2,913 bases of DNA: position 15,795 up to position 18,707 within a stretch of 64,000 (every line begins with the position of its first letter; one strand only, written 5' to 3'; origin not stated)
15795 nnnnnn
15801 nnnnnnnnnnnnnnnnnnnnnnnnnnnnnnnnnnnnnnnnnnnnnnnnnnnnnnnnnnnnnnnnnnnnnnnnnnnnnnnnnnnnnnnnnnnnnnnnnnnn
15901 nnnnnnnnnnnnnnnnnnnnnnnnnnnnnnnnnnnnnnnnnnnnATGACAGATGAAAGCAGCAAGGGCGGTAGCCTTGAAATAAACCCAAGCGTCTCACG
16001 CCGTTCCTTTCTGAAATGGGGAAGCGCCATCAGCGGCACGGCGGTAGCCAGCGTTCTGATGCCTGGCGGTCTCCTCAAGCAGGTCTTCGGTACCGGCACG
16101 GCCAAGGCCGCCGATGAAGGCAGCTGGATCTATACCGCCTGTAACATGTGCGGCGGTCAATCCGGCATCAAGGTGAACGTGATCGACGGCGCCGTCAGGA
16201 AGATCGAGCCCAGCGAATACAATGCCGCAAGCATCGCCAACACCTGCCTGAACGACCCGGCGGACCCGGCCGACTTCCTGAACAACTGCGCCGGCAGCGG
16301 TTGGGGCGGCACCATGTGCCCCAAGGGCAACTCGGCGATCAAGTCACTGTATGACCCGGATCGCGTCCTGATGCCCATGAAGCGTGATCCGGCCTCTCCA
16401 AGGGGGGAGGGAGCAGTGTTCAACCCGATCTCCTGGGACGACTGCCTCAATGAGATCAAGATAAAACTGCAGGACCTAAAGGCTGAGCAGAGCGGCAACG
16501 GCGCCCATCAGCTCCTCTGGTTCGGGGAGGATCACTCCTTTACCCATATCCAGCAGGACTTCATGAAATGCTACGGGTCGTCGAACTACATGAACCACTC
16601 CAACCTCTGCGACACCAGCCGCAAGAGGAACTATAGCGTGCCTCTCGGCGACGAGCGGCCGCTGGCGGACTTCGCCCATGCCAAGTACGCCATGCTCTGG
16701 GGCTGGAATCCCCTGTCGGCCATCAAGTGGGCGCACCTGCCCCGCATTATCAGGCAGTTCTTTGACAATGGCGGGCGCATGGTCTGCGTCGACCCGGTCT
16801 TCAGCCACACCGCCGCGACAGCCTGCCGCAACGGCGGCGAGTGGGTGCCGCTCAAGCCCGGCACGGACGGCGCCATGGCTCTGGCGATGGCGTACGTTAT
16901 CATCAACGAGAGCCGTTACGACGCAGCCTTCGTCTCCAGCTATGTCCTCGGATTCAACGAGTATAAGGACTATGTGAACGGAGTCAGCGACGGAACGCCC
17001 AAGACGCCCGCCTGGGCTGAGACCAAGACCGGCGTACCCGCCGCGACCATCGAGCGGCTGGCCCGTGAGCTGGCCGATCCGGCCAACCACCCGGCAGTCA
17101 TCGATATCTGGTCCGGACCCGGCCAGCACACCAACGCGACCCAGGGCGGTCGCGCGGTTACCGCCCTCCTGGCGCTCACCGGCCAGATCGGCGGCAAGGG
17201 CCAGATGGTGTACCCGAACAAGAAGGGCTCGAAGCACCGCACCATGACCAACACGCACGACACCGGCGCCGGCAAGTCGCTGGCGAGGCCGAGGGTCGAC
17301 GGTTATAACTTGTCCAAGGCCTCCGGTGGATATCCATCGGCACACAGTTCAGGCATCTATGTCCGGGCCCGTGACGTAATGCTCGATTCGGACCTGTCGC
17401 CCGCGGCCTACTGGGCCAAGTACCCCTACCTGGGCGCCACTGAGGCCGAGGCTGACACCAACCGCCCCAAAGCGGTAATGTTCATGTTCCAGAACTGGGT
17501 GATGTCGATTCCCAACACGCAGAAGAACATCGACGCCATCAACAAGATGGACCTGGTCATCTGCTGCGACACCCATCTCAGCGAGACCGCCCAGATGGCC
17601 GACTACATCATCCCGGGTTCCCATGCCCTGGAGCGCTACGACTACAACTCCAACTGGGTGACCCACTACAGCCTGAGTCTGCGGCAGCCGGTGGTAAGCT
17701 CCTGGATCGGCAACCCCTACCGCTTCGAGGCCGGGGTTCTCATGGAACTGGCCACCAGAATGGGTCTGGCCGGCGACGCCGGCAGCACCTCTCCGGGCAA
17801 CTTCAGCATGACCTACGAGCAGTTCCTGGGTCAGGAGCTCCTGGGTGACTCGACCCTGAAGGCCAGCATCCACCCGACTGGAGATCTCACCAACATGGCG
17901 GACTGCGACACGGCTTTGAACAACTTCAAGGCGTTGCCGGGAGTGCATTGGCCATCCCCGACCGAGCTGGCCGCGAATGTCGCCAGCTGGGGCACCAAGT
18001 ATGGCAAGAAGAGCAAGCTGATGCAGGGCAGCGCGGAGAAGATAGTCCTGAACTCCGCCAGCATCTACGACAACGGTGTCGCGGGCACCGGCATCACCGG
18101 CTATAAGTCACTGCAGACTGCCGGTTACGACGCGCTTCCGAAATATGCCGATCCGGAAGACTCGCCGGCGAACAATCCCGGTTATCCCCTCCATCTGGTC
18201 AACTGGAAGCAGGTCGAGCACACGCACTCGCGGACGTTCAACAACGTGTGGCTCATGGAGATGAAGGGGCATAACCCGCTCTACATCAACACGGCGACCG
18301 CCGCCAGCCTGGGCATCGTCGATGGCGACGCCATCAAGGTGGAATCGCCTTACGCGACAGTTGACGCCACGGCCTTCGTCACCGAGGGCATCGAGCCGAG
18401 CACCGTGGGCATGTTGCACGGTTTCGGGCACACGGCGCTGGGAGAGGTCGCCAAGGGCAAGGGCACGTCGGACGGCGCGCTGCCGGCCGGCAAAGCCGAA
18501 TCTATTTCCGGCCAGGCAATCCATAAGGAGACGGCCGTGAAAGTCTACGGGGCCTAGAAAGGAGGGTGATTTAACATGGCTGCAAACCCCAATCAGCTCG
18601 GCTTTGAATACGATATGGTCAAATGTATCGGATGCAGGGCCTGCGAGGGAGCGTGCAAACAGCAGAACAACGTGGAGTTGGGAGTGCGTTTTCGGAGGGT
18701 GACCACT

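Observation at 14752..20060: Respiratory module of hexaheme cytochrome, small ORF, Tat-molybdoenzyme, FeS subunit, TorD and TatA, with no membrane-anchor subunit and unknown substrate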

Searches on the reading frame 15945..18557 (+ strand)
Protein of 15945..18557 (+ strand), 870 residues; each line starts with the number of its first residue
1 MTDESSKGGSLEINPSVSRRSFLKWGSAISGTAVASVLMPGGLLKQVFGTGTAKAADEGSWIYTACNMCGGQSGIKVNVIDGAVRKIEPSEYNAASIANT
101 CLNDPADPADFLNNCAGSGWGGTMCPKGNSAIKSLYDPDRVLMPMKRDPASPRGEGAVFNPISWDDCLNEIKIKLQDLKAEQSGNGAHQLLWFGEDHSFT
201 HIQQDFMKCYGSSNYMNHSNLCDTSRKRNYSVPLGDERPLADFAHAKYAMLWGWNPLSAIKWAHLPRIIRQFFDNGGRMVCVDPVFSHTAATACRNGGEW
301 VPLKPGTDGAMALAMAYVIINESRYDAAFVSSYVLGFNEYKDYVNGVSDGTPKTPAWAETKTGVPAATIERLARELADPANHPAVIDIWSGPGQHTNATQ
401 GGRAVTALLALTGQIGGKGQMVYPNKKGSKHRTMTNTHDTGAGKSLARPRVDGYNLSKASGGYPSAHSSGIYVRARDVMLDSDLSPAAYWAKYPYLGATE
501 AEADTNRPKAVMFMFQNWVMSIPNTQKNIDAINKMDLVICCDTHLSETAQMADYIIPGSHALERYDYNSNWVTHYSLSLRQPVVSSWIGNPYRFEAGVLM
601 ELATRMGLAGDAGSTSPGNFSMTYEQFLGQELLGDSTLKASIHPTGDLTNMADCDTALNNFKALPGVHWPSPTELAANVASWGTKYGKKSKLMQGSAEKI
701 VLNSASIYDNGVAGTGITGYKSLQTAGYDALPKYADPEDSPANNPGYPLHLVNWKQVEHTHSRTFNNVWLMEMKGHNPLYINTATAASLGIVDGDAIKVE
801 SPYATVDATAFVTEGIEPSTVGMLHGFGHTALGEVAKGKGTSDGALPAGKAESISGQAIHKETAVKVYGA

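Call 3: search_protein_families(library=ncbifam, proteins=[window:15945-18557:+], max_evalue=0.01)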
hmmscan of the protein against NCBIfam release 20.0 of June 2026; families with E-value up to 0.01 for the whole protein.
window:15945-18557:+ (870 aa): 25 families
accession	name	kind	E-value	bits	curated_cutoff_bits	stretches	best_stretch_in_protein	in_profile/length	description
NF012032.0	PRK15488.1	equivalog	2.2e-86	290.5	694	3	116-609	74-530/759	thiosulfate reductase PhsA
TIGR02166.1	dmsA_ynfE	subfamily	4.9e-72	243.2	777.7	3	17-421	1-397/794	DMSO/selenate family reductase complex A subunit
TIGR01591.1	Fdh-alpha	equivalog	5e-46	157.1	666.25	3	121-425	34-321/672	formate dehydrogenase subunit alpha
NF041783.2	mnquin_red_QrcB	equivalog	5.3e-46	157.1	440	3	122-417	89-364/695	menaquinone reductase molybdopterin-binding-like subunit QrcB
TIGR00509.1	bisC_fam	subfamily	1.6e-45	155.6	1017.55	2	148-569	61-476/772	molybdopterin guanine dinucleotide-containing S/N-oxide reductase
NF041714.1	arsenate_red_ArrA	equivalog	1.7e-44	152.2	1600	3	123-430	88-407/848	arsenate respiratory reductase molybdopterin-containing subunit ArrA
NF041885.1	selenate_YnfE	exception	4.9e-43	147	1675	2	17-420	3-403/805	selenate/tellurate reductase subunit YnfE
NF011566.1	PRK14990.1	exception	1.7e-42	145.4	1600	1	16-420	13-416/814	dimethylsulfoxide reductase subunit A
NF041884.1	selenate_YnfF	exception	7.1e-41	139.9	1650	2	18-419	2-395/798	selenate/tellurate reductase subunit YnfF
TIGR03479.1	DMSO_red_II_alp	subfamily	5.3e-37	127.4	984.75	3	125-330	105-303/913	molybdopterin-dependent oxidoreductase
NF011682.0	PRK15102.1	equivalog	6.3e-31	107.2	909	1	274-569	255-532/829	trimethylamine-N-oxide reductase TorA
NF011567.1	PRK14991.1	equivalog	3.7e-29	101.1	1750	3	58-331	70-371/1022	tetrathionate reductase subunit TtrA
TIGR02164.1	torA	equivalog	5.6e-29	100.8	1465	1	274-569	251-528/824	trimethylamine-N-oxide reductase TorA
NF047855.1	AssmNtatRedNasC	equivalog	6.6e-29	100.7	1100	2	121-419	58-340/708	assimilatory nitrate reductase catalytic subunit NasC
NF041323.1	Nitr_red_NasA_Halo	equivalog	3.2e-18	65.6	1000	1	209-416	113-306/673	assimilatory nitrate reductase NasA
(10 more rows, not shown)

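Call 4: search_protein_families(library=pfam, proteins=[window:15945-18557:+], max_evalue=0.01)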
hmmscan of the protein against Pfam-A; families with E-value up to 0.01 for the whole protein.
window:15945-18557:+ (870 aa): 3 families
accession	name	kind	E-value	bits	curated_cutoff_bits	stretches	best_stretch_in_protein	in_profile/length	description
PF00384.28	Molybdopterin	-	5.4e-33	114.9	24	1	140-584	1-334/353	Molybdopterin oxidoreductase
PF01568.27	Molydop_binding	-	3.2e-17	63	26.8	1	749-857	1-103/110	Molydopterin dinucleotide binding domain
PF04879.21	Molybdop_Fe4S4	-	7.2e-06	26.3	22.7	1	61-136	3-54/55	Molybdopterin oxidoreductase Fe4S4 domain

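Call 5: search_solved_structures(query=window:15945-18557:+, max_evalue=1e-10, show_alignments=2)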
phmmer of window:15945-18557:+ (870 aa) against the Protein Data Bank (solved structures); distinct sequences matched with E-value up to 1e-10: 28.
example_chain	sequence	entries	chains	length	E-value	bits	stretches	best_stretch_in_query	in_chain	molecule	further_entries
2vpw_A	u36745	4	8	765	3.3e-50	174.3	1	122-383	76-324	THIOSULFATE REDUCTASE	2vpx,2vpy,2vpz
6cz7_A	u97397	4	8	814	8.7e-36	126.6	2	120-426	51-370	ArrA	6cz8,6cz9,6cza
2e7z_A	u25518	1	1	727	1.3e-31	112.8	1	124-346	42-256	Acetylene hydratase Ahy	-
7l5i_A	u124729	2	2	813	2.1e-31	112.1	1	159-608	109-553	Trimethylamine-N-oxide reductase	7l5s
1eu1_A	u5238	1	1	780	7e-26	93.8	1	272-609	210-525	DIMETHYL SULFOXIDE REDUCTASE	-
4dmr_A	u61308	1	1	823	1.8e-25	92.5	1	273-568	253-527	DMSO REDUCTASE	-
1e60_A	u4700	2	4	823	1.8e-25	92.5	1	273-568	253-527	Dimethyl sulfoxide/trimethylamine N-oxide reductase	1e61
1dmr_A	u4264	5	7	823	1.8e-25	92.5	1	273-568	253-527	DMSO REDUCTASE | Dimethyl sulfoxide/trimethylamine N-oxide reductase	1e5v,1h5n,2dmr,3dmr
1e18_A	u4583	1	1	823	2e-25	92.3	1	273-568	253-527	DMSO REDUCTASE.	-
1dms_A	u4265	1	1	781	2.6e-24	88.6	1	273-568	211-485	DMSO REDUCTASE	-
9wxb_B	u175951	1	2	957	2.7e-24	88.5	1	117-565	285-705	Formate dehydrogenase alpha subunit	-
9h4t_A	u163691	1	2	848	3.2e-24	88.3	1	279-419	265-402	Trimethylamine-N-oxide reductase 1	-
4v4c_A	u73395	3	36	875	1.8e-23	85.8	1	243-422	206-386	Pyrogallol hydroxytransferase large subunit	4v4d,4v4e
6tg9_A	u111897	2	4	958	3.5e-22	81.6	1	117-565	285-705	Formate dehydrogenase subunit alpha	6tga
1tmo_A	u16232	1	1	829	1.5e-21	79.5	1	245-567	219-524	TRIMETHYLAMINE N-OXIDE REDUCTASE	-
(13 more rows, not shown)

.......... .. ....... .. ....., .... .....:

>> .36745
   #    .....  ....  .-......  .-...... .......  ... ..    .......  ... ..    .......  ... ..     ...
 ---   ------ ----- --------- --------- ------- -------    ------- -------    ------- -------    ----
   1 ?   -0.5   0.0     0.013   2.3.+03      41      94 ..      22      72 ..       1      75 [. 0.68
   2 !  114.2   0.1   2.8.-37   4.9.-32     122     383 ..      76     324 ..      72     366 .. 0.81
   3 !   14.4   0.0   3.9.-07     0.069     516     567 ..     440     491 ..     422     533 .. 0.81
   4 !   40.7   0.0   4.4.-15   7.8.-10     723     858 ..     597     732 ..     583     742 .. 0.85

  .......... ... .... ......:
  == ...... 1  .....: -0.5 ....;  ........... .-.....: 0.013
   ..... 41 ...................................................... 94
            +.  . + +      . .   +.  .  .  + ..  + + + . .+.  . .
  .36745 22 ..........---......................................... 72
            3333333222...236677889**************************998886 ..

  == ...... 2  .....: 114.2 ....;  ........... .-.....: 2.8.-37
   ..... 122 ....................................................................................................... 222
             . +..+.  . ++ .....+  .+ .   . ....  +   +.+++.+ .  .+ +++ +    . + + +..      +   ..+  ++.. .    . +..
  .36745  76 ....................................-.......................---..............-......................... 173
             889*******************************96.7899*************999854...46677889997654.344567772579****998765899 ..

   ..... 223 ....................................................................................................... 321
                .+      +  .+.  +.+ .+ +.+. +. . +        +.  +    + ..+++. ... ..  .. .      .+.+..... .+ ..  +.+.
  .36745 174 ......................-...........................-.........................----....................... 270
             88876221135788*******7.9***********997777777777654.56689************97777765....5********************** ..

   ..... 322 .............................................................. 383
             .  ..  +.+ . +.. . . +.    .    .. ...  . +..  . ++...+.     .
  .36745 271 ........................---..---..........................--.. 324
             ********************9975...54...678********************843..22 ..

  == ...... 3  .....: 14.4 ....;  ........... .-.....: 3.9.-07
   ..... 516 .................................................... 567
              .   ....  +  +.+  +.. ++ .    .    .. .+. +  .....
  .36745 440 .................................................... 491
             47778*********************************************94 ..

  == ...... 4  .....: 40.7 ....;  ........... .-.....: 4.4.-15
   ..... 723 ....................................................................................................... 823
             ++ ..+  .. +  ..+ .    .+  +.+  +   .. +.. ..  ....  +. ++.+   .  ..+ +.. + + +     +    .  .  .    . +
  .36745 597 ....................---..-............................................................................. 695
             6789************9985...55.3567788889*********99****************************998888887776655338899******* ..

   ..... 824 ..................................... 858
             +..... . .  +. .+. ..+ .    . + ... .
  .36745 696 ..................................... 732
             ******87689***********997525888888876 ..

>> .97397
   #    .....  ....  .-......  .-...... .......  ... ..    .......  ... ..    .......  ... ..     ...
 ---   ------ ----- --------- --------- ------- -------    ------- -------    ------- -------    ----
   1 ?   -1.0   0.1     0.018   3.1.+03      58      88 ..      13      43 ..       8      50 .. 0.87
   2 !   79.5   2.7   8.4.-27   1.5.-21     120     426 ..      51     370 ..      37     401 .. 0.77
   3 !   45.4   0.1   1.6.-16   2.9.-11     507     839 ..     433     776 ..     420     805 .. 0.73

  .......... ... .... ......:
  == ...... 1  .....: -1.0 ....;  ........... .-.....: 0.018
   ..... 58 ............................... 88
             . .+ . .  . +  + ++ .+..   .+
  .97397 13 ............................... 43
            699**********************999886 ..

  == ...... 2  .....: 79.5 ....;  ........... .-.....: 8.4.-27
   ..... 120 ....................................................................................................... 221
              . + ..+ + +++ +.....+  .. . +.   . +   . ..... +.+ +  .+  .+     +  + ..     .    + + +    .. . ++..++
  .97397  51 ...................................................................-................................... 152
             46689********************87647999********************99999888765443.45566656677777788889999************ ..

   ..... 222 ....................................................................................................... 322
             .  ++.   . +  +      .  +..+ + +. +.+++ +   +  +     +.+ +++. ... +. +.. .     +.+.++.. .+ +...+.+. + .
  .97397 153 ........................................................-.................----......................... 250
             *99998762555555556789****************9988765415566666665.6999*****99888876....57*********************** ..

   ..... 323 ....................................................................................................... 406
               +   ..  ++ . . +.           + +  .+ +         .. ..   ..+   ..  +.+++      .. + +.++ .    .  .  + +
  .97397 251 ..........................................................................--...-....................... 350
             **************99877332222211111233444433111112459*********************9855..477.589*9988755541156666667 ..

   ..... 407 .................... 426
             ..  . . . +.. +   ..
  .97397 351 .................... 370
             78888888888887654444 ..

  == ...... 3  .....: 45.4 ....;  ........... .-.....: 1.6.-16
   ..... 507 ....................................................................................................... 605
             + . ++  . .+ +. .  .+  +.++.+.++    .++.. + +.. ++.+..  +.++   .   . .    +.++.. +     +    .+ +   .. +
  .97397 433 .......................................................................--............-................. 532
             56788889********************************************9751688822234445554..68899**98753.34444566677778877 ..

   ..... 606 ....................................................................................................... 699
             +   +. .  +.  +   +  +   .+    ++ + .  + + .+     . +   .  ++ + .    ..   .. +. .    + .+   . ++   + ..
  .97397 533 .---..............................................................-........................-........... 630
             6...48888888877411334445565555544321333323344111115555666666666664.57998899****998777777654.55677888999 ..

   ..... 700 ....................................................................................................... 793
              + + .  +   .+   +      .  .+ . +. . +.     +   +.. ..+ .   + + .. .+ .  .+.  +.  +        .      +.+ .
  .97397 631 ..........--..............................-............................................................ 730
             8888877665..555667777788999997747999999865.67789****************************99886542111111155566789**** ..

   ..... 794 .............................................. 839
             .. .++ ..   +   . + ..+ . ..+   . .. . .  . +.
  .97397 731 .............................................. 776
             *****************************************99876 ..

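Call 6: find_homologous_proteins(query=window:15945-18557:+, max_evalue=1e-20)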
Query window:15945-18557:+ (870 aa): 1462 proteins with E <= 1e-20 among 8000 candidates; the best 120 are listed.
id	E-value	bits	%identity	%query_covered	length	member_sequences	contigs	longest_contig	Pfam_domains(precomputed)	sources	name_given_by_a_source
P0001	0.0e+0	1925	93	100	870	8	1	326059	PF00384.28,PF01568.28,PF04879.22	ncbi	ncbi:MAG: molybdopterin-containing oxidoreductase family protein [Thermoleophilia bacterium]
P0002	0.0e+0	1426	71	100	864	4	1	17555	PF00384.28,PF01568.28,PF04879.22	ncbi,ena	-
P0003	0.0e+0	1306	66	100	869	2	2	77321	PF00384.28,PF01568.28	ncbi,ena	-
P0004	3.4e-240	818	69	62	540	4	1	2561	PF00384.28,PF01568.28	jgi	-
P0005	1.2e-219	750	46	98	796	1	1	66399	PF00384.28,PF01568.28,PF04879.22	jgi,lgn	jgi:thiosulfate reductase/polysulfide reductase chain A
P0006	3.5e-218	745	45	98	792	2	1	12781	PF00384.28,PF01568.28,PF04879.22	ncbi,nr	ncbi:MAG: molybdopterin-dependent oxidoreductase [Armatimonadetes bacterium]|nr:molybdopterin-depend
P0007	7.4e-218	744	47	98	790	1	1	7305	PF00384.28,PF01568.28,PF04879.22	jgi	-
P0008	9.5e-217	740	47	98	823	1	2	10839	PF00384.28,PF01568.28,PF04879.22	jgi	-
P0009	9.9e-217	740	47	98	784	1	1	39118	PF00384.28,PF01568.28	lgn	-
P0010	1.4e-215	736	47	98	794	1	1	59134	PF00384.28,PF01568.28,PF04879.22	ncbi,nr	ncbi:MAG: molybdopterin-dependent oxidoreductase [Armatimonadota bacterium]|nr:molybdopterin-depende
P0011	1.4e-215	736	46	98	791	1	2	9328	PF00384.28,PF01568.28,PF04879.22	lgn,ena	-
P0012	3.8e-215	735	46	98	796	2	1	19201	PF00384.28,PF01568.28,PF04879.22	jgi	-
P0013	1.0e-214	734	46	98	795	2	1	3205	PF00384.28,PF01568.28,PF04879.22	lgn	-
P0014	9.4e-214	730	45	98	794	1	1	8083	PF00384.28,PF01568.28,PF04879.22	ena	-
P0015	3.9e-213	728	48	93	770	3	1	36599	PF00384.28,PF01568.28,PF04879.22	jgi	-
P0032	9.6e-195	667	44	98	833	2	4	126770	PF00384.28,PF01568.28,PF04879.22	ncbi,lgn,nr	ncbi:MAG: molybdopterin-dependent oxidoreductase [Nitrospirae bacterium]|nr:molybdopterin-dependent 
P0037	4.8e-193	662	41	79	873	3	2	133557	PF00384.28,PF01568.28,PF04879.22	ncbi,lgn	-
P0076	6.3e-186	638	42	94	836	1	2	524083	PF00384.28,PF01568.28,PF04879.22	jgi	jgi:thiosulfate reductase/polysulfide reductase chain A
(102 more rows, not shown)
